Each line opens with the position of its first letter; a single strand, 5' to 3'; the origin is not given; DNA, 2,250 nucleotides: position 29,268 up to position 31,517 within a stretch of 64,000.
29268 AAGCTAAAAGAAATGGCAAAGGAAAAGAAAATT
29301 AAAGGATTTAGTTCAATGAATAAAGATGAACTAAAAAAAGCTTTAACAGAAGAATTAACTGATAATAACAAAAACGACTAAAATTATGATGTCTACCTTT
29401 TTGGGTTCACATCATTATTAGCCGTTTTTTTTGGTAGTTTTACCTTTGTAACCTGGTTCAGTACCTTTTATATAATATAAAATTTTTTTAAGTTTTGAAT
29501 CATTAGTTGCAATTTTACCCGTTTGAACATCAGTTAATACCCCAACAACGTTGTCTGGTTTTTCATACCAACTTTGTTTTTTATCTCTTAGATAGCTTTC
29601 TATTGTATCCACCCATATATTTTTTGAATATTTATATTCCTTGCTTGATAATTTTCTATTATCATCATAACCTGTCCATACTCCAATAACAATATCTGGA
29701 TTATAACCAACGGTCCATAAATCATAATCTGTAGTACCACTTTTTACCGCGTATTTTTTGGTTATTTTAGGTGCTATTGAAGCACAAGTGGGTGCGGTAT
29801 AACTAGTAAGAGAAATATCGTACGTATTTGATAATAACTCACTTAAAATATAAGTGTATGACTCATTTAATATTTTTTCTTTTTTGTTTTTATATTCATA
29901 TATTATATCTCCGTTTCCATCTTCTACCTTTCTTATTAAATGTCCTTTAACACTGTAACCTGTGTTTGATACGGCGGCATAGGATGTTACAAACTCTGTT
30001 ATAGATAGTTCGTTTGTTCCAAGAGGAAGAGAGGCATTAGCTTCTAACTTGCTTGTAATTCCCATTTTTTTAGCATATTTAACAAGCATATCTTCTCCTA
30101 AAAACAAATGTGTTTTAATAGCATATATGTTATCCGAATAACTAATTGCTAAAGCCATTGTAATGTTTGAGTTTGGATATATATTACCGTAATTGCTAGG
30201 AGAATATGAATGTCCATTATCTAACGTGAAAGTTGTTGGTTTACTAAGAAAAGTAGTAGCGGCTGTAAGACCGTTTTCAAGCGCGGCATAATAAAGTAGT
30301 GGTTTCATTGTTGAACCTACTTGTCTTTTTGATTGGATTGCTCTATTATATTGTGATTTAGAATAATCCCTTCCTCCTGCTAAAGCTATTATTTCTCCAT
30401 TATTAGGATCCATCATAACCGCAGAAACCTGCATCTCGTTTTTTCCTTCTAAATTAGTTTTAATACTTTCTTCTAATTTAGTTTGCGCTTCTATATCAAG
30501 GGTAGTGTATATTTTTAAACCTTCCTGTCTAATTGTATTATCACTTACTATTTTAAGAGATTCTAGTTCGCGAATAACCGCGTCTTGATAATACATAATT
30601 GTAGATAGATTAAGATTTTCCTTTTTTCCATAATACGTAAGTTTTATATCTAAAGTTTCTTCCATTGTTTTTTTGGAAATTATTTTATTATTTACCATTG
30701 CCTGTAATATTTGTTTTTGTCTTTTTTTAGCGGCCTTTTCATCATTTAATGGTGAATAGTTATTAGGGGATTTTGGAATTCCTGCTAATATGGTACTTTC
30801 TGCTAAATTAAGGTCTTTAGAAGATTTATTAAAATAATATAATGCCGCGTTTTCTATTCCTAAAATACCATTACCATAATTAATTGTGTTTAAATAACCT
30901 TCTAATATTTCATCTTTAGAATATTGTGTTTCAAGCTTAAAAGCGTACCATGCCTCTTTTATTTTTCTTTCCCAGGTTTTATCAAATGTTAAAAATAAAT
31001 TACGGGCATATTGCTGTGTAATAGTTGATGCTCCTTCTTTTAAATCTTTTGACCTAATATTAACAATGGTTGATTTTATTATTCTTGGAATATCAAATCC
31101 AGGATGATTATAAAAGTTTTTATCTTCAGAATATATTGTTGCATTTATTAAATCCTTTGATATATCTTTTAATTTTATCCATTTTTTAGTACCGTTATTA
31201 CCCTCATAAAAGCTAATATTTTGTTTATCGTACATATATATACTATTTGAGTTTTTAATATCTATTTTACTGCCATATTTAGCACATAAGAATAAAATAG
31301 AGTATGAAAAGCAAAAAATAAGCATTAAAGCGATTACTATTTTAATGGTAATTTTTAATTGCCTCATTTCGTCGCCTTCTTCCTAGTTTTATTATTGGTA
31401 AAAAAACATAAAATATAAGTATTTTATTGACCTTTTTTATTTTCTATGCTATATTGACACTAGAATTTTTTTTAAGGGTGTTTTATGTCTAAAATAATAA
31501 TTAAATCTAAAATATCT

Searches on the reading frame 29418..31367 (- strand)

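Call 57: search_protein_families(library=pfam, proteins=[window:29418-31367:-], max_evalue=0.001)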
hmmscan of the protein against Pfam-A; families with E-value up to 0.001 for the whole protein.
window:29418-31367:- (649 aa): 2 families
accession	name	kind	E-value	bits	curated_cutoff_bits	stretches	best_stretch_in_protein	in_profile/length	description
PF00912.28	Transgly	-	1.1e-63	214.3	27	1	57-224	10-177/178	Transglycosylase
PF00905.27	Transpeptidase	-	3.5e-22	79.4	22.1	1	315-555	2-264/299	Penicillin binding protein transpeptidase domain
